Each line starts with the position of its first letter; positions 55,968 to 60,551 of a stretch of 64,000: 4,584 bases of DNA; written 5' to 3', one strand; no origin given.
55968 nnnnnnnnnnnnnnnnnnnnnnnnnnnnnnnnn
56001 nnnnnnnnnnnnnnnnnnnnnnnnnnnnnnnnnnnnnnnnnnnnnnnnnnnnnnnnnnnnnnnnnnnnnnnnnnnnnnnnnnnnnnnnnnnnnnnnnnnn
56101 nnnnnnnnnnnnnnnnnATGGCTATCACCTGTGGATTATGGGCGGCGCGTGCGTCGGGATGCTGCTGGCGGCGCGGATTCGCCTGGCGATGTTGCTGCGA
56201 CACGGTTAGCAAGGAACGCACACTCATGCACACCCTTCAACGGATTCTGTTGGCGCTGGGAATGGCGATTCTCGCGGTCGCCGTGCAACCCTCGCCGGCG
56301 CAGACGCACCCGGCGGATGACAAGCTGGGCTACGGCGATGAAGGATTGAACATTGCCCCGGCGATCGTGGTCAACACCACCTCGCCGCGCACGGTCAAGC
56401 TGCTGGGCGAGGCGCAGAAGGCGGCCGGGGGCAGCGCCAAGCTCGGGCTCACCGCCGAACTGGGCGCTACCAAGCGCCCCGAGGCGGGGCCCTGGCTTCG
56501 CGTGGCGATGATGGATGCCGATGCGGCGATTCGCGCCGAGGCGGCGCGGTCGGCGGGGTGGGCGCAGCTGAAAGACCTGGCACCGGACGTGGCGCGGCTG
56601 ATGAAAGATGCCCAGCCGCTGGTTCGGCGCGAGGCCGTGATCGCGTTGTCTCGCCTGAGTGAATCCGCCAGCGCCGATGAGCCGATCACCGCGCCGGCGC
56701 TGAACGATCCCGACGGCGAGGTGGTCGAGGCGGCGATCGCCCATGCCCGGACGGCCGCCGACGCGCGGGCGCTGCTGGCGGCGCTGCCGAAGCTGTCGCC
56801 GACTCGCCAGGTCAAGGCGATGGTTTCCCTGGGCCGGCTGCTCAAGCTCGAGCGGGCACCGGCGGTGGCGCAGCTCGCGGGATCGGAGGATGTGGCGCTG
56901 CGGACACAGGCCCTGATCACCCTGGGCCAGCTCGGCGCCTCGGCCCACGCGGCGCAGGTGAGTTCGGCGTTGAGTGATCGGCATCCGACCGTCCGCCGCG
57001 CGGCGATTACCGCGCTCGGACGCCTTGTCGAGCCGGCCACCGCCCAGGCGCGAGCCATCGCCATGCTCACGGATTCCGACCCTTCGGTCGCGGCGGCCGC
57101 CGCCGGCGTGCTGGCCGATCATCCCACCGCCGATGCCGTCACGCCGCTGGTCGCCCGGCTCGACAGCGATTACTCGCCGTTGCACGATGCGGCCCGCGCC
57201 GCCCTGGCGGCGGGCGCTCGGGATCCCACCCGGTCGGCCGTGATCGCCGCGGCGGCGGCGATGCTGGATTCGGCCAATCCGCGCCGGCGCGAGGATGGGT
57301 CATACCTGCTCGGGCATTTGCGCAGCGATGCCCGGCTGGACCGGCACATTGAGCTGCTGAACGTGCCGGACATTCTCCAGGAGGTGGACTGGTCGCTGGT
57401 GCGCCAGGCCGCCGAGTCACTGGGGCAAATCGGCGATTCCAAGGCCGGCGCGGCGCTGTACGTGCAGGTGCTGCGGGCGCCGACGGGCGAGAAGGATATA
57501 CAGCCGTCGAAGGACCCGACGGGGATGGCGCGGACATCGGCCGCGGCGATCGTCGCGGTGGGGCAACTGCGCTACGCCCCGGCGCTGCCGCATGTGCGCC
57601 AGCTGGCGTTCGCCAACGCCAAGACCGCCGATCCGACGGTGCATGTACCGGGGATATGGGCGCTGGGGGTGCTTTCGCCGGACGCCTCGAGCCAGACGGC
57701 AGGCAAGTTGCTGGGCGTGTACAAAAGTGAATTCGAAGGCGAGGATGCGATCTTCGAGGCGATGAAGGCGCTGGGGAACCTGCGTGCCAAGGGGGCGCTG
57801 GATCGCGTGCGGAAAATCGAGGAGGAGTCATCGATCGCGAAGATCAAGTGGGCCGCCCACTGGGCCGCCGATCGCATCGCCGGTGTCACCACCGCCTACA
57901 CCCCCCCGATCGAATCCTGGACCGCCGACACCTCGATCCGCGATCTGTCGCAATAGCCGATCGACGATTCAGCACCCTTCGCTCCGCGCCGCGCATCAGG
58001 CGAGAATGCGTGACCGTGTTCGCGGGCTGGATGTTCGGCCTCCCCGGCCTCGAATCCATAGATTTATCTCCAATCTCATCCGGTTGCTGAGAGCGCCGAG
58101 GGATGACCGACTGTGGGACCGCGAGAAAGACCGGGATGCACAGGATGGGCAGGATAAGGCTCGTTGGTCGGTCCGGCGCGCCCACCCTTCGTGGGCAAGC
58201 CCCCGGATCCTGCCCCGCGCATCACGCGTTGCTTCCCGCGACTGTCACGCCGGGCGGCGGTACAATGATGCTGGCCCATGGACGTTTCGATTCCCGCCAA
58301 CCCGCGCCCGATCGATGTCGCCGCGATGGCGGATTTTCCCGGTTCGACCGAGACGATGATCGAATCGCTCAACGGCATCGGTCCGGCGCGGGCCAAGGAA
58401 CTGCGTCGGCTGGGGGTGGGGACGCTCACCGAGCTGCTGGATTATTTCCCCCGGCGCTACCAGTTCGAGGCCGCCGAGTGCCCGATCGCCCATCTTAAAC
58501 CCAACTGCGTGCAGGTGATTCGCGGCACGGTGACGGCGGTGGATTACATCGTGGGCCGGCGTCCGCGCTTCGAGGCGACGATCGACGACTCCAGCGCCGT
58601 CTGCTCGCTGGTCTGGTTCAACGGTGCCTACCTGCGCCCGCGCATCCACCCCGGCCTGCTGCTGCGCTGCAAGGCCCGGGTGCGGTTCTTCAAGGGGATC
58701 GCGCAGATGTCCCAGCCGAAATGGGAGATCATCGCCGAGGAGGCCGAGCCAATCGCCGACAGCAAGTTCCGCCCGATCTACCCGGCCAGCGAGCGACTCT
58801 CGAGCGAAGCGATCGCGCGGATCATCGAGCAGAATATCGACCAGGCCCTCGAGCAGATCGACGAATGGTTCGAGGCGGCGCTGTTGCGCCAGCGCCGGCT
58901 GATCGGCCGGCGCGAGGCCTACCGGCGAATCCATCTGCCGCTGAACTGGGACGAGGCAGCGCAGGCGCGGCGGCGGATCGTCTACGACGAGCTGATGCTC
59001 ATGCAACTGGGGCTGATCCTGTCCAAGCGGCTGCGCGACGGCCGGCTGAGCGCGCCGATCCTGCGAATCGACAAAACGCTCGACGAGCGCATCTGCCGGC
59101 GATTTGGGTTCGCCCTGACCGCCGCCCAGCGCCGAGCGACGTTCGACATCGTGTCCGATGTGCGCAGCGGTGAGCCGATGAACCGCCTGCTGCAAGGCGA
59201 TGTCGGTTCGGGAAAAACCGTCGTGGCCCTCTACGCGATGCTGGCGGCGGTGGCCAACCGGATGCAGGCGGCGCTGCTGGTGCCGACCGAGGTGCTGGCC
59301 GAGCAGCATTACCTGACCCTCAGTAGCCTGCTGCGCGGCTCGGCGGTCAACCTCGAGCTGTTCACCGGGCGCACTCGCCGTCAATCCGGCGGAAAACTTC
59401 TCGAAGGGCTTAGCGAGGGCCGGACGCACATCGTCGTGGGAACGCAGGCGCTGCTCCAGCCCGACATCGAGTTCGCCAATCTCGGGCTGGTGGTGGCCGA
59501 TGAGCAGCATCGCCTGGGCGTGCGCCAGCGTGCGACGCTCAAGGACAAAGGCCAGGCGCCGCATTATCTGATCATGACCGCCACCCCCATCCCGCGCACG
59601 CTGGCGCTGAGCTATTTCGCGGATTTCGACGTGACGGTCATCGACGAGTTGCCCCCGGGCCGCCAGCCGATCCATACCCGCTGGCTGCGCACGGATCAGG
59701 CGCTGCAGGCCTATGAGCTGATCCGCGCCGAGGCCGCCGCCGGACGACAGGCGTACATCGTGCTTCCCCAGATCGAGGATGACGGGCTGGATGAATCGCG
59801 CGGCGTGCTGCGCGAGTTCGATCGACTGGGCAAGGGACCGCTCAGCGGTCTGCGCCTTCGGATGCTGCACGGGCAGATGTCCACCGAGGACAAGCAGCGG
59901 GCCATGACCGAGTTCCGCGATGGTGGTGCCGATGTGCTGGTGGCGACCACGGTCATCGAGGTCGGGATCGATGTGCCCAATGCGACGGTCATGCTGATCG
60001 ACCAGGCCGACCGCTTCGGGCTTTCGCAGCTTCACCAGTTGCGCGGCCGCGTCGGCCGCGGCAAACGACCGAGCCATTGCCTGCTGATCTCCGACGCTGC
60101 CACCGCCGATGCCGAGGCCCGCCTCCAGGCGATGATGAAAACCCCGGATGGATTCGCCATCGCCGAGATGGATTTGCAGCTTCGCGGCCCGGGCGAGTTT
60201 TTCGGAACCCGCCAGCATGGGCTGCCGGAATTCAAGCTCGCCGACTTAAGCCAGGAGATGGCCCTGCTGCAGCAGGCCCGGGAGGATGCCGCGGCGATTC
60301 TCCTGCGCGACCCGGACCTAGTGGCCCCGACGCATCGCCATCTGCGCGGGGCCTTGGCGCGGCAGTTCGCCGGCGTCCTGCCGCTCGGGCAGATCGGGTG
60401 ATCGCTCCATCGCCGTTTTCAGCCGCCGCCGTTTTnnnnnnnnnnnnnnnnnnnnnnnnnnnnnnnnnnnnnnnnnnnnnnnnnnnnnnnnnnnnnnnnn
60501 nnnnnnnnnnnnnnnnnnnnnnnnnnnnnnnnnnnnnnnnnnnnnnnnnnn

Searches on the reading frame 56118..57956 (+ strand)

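Call 36: search_protein_families(library=pfam, proteins=[window:56118-57956:+], max_evalue=0.001)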
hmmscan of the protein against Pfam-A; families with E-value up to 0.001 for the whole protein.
window:56118-57956:+ (612 aa): 6 families
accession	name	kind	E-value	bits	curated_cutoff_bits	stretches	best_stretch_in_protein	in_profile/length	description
PF13646.12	HEAT_2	-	2.8e-26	92.1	27.7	4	283-364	6-88/88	HEAT repeats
PF02985.28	HEAT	-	9.3e-14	50.7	23.5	0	283-305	7-29/31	HEAT repeat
PF12717.13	Cnd1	-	3.4e-08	34.1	26.4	0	279-335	24-85/162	non-SMC mitotic condensation complex subunit 1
PF01602.26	Adaptin_N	-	3.6e-08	32.9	37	0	152-226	113-192/524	Adaptin N terminal region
PF03130.22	HEAT_PBS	-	8.2e-06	26.3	20.9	0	429-447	3-21/27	PBS lyase HEAT-like repeat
PF13513.12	HEAT_EZ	-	5.2e-05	24.1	27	0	290-332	1-52/55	HEAT-like repeat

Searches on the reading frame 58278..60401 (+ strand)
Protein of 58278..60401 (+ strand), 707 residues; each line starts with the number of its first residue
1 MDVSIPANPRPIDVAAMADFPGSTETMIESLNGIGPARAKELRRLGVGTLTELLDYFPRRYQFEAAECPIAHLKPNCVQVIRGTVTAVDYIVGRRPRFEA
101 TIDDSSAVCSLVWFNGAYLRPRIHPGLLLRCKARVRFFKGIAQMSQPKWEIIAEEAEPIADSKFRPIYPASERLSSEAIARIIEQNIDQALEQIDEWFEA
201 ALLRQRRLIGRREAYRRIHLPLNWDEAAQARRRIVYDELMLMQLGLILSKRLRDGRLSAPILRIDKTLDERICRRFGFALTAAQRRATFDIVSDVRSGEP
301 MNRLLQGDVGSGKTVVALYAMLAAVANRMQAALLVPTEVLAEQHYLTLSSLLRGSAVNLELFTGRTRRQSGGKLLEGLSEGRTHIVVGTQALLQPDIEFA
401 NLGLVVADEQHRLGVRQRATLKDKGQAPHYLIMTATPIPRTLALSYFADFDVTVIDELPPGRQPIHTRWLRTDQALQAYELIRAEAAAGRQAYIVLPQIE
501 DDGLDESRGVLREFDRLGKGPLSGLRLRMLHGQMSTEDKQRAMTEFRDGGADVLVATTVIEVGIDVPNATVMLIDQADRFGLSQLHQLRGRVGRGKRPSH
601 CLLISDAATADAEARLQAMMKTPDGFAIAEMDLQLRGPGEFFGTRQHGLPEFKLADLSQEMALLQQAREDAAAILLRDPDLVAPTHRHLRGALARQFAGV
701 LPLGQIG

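Call 36: search_protein_families(library=pfam, proteins=[window:58278-60401:+], max_evalue=0.001)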
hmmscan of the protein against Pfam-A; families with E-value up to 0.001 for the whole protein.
window:58278-60401:+ (707 aa): 8 families
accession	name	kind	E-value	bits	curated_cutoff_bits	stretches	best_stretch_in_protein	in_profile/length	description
PF00270.35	DEAD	-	1.4e-23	83.9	26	1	301-441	15-163/167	DEAD/DEAH box helicase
PF00271.37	Helicase_C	-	3.7e-19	69.5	23.5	1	485-595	11-109/110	Helicase conserved C-terminal domain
PF17191.10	RecG_wedge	-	3e-14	53.4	23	1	31-188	5-160/162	RecG wedge domain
PF19833.4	RecG_dom3_C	-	3.2e-13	50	26.8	1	622-689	1-69/87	ATP-dependent DNA helicase RecG, domain 3, C-terminal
PF04851.21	ResIII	-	1e-10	42.2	22.5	1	280-437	4-162/164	Type III restriction enzyme, res subunit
PF22590.2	Cas3-like_C_2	-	6.4e-05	23.6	27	0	528-596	33-105/106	CRISPR-associated nuclease/helicase Cas3, C-terminal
PF01336.31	tRNA_anti-codon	-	0.0005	20.4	27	1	80-158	2-74/75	OB-fold nucleic acid binding domain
PF12340.13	DUF3638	-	0.00087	19.1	31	0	292-369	31-108/225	Protein of unknown function (DUF3638)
